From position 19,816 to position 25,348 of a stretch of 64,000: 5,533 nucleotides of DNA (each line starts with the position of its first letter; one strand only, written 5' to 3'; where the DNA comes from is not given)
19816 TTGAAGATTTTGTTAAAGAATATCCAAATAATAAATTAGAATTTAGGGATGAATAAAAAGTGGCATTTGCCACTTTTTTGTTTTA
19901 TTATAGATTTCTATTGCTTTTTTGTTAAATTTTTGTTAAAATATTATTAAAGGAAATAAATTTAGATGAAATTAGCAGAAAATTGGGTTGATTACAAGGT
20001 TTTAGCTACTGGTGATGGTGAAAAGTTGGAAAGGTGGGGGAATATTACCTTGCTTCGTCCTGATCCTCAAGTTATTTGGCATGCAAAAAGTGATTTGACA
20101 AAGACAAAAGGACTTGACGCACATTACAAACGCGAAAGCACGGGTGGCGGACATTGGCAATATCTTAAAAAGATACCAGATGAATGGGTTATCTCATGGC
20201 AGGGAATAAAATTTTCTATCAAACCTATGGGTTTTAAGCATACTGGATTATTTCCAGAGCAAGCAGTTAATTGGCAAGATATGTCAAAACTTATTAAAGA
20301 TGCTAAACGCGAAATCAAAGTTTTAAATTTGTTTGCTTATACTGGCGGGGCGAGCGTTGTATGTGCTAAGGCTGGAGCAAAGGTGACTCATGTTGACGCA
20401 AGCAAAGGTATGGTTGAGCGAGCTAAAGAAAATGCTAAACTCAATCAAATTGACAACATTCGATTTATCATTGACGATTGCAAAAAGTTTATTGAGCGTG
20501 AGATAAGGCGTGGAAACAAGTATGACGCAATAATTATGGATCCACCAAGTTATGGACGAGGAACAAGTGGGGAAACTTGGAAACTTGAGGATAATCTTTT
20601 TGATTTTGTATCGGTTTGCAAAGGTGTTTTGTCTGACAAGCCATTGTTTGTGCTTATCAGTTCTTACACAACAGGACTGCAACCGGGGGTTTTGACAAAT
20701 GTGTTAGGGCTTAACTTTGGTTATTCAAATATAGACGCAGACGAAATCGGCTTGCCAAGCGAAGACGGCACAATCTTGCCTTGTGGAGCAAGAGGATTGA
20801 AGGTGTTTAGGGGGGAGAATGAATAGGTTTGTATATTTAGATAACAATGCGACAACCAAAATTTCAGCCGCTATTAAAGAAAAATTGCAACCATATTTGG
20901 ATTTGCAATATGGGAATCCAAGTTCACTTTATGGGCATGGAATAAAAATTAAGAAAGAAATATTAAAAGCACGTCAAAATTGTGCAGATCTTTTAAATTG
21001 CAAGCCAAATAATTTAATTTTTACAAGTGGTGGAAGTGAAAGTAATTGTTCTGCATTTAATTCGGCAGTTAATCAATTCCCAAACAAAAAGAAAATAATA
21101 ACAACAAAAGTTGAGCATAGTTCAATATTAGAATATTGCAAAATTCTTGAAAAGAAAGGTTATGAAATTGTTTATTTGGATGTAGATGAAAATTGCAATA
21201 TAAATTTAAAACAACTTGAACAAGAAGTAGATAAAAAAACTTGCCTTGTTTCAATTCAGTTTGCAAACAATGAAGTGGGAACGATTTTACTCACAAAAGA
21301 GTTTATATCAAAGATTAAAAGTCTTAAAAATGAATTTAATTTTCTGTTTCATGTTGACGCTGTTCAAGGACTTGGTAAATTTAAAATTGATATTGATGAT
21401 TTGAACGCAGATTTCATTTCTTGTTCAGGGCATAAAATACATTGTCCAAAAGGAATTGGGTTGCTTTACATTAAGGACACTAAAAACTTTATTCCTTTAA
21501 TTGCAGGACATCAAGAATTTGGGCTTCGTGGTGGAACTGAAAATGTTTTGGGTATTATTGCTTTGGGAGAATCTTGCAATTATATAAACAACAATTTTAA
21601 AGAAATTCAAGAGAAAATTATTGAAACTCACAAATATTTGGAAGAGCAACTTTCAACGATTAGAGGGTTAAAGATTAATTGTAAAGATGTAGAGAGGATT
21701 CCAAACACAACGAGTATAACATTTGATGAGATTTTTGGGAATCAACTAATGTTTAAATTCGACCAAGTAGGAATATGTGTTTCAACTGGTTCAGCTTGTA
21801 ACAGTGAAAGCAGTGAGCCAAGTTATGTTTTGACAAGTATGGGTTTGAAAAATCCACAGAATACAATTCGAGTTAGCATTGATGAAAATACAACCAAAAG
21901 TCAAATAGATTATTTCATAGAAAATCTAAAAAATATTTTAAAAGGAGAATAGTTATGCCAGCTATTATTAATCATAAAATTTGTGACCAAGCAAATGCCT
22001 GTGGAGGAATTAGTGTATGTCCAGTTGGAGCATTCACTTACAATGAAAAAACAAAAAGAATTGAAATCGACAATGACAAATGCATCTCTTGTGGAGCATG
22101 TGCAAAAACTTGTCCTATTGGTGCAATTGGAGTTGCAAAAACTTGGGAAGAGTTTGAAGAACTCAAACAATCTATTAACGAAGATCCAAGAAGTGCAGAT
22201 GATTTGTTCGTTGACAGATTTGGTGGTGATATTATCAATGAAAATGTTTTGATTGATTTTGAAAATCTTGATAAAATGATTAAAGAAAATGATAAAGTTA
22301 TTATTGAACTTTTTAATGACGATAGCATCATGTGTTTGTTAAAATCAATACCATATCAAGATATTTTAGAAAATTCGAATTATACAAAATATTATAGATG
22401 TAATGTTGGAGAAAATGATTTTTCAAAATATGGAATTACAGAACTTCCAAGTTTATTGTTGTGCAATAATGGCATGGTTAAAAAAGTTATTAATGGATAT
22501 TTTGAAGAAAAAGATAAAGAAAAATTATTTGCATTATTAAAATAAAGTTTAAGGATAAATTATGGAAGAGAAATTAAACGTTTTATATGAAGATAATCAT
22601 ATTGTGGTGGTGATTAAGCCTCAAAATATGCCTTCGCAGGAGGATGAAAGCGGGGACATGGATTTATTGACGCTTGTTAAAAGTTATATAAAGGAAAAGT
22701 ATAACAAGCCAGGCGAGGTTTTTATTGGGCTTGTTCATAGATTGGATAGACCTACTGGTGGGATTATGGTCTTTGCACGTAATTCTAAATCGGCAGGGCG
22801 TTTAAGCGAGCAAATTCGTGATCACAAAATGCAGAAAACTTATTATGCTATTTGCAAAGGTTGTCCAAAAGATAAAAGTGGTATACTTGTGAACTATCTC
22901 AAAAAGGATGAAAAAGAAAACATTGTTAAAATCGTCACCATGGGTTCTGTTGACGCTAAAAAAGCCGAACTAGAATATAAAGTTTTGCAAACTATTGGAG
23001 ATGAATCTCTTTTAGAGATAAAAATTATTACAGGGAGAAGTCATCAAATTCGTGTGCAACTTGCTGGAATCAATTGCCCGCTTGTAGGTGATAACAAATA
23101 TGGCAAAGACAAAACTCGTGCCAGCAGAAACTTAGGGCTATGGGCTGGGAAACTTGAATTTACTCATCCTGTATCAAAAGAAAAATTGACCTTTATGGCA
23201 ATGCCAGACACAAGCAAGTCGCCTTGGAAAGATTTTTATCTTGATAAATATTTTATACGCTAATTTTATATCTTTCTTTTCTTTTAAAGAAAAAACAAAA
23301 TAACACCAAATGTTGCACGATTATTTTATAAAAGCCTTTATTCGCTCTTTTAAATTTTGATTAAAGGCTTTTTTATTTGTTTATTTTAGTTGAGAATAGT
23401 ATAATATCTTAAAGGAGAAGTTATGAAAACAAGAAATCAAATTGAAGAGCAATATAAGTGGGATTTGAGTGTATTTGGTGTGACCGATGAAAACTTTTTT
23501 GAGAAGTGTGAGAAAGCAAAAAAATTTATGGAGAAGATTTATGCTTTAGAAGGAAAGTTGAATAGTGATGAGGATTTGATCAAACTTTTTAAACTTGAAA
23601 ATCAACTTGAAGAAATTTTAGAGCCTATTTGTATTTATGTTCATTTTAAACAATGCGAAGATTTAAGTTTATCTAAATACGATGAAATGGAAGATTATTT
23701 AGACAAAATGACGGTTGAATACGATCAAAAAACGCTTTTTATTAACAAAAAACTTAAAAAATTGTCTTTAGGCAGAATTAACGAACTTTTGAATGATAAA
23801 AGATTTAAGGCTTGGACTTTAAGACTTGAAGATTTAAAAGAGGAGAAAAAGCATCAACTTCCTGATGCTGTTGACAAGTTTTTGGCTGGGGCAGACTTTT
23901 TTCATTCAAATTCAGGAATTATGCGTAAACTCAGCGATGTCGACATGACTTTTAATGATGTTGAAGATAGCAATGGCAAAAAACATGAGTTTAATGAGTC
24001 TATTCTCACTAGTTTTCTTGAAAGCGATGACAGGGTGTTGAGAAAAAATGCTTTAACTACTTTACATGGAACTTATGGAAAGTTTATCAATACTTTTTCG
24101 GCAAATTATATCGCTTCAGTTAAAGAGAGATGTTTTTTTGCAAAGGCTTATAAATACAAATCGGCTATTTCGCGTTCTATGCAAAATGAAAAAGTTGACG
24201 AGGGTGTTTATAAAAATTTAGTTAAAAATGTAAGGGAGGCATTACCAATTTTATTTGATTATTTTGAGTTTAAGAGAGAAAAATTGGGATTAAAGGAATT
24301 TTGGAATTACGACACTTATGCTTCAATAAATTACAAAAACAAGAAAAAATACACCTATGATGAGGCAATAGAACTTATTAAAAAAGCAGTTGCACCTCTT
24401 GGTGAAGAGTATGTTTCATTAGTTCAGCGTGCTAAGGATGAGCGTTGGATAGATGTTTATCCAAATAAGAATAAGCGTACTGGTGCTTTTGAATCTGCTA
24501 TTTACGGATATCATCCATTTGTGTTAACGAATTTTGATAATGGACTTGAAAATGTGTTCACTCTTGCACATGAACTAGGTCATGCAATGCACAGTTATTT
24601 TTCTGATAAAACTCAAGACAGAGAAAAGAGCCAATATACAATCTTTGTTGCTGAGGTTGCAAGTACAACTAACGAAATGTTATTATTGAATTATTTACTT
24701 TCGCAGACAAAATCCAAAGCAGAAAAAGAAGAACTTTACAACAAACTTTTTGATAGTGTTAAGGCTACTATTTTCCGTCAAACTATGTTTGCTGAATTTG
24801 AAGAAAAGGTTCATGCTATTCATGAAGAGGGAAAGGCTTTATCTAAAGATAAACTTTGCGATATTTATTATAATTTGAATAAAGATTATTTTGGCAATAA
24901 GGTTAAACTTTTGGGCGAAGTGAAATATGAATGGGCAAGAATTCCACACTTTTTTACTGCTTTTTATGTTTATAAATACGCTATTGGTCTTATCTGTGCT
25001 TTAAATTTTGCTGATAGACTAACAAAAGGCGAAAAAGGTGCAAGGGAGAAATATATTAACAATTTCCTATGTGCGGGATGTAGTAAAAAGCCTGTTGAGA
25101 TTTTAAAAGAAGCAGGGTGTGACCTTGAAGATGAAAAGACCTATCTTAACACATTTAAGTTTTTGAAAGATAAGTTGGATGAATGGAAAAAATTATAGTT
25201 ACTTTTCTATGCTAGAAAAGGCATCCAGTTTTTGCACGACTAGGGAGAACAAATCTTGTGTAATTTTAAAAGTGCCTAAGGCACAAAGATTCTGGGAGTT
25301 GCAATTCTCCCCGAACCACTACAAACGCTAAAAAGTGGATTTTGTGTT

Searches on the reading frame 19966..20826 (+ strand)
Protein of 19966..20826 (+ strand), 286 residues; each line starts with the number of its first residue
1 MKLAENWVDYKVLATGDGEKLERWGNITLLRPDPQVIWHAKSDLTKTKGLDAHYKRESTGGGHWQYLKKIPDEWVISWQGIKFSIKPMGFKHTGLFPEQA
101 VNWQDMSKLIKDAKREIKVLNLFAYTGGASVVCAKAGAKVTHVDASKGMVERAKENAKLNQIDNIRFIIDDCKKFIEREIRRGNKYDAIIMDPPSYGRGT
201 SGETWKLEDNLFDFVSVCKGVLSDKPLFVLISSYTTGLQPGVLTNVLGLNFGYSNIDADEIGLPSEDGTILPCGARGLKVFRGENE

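Call 63: search_protein_families(library=pfam, proteins=[window:19966-20826:+], max_evalue=0.00001)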
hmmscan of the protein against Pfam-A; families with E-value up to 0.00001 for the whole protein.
window:19966-20826:+ (286 aa): 4 families
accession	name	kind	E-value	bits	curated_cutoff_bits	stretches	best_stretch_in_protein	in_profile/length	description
PF10672.15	Methyltrans_SAM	-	3e-16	60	27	1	69-200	81-210/286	S-adenosylmethionine-dependent methyltransferase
PF13847.12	Methyltransf_31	-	6.2e-08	32.9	27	1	115-192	3-81/145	Methyltransferase domain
PF13649.12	Methyltransf_25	-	2.5e-07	31.7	27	1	119-191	1-70/97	Methyltransferase domain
PF03602.21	Cons_hypoth95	-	5.2e-06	26.7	24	1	111-194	37-122/182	Conserved hypothetical protein 95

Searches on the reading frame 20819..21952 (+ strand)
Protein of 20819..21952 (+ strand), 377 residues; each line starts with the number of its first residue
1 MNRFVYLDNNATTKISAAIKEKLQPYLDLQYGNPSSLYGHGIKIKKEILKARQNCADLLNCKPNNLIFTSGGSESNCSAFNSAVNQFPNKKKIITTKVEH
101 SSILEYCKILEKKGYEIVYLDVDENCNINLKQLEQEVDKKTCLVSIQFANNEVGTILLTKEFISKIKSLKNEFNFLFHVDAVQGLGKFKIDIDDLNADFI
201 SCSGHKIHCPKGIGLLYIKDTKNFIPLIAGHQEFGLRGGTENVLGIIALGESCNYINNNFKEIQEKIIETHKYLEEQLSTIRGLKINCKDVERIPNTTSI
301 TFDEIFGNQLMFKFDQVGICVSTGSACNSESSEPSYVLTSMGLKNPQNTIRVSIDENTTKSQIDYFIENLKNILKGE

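Call 63: search_protein_families(library=pfam, proteins=[window:20819-21952:+], max_evalue=0.00001)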
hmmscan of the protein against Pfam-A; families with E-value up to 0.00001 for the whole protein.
window:20819-21952:+ (377 aa): 2 families
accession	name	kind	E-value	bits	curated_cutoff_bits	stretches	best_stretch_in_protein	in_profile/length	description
PF00266.25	Aminotran_5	-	1.2e-75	255.2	21.5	1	5-366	1-371/371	Aminotransferase class-V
PF00155.27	Aminotran_1_2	-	3.6e-08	33.4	19.7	1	50-181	46-186/361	Aminotransferase class I and II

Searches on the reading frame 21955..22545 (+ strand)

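Call 63: search_protein_families(library=pfam, proteins=[window:21955-22545:+], max_evalue=0.00001)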
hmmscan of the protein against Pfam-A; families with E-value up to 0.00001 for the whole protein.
window:21955-22545:+ (196 aa): 6 families
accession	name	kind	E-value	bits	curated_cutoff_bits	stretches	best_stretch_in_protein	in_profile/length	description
PF00037.32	Fer4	-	1.5e-09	37.7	21.1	1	36-58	1-23/24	4Fe-4S binding domain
PF12838.12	Fer4_7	-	1.1e-07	32.7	27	1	10-57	2-52/52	4Fe-4S dicluster domain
PF12837.12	Fer4_6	-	1.3e-07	31.7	25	1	36-58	2-24/24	4Fe-4S binding domain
PF13484.11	Fer4_16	-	1.7e-07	32.3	30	0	42-83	1-43/66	4Fe-4S double cluster binding domain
PF13237.11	Fer4_10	-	6.4e-07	29.6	25.5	1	4-54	3-53/53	4Fe-4S dicluster domain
PF12797.12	Fer4_2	-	9.3e-06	25.7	24.5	1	35-54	2-21/22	4Fe-4S binding domain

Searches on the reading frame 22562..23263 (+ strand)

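Call 63: search_protein_families(library=pfam, proteins=[window:22562-23263:+], max_evalue=0.00001)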
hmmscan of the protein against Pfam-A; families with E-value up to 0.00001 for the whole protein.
window:22562-23263:+ (233 aa): 1 family
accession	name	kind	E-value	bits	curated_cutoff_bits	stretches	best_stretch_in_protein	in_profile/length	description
PF00849.27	PseudoU_synth_2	-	1.4e-34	119.9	26.8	1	13-168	1-151/152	RNA pseudouridylate synthase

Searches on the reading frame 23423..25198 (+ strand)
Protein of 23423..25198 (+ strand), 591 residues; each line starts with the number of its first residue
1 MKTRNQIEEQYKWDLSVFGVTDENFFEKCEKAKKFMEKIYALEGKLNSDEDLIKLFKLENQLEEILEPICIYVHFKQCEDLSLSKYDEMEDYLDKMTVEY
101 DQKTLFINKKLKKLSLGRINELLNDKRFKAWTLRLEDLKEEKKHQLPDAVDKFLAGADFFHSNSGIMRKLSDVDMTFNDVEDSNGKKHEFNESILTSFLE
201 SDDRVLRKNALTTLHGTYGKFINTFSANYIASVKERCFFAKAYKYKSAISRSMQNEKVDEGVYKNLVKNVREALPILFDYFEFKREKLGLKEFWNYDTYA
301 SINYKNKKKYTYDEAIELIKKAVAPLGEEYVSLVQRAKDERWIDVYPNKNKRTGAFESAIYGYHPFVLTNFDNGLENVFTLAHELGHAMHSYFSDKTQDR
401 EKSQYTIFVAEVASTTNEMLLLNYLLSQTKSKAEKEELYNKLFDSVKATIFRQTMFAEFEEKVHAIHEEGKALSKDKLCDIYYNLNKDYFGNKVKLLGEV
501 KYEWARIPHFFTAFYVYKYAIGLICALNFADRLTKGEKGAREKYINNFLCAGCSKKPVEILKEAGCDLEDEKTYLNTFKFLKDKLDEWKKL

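Call 7: search_protein_families(library=pfam, proteins=[window:23423-25198:+])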
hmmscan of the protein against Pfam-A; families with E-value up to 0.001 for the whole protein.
window:23423-25198:+ (591 aa): 2 families
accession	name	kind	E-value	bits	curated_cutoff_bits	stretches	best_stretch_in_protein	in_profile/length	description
PF01432.26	Peptidase_M3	-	1e-65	223.3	27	1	198-579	2-456/457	Peptidase family M3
PF08439.15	Peptidase_M3_N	-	2.5e-07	31.3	25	1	111-177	2-70/70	Oligopeptidase F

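Call 8: search_protein_families(library=ncbifam, proteins=[window:23423-25198:+])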
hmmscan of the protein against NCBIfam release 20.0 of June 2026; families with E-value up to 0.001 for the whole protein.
window:23423-25198:+ (591 aa): 3 families
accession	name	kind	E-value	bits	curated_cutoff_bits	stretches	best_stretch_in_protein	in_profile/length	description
TIGR00181.1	pepF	equivalog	3.6e-156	521.5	490.55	1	4-590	1-590/591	oligoendopeptidase F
TIGR02290.1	M3_fam_3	subfamily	4e-88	296.8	561.7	1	13-591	2-587/587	M3 family oligoendopeptidase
TIGR02289.1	M3_not_pepF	subfamily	1.4e-28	99.9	442.35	1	192-586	146-546/549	M3 family oligoendopeptidase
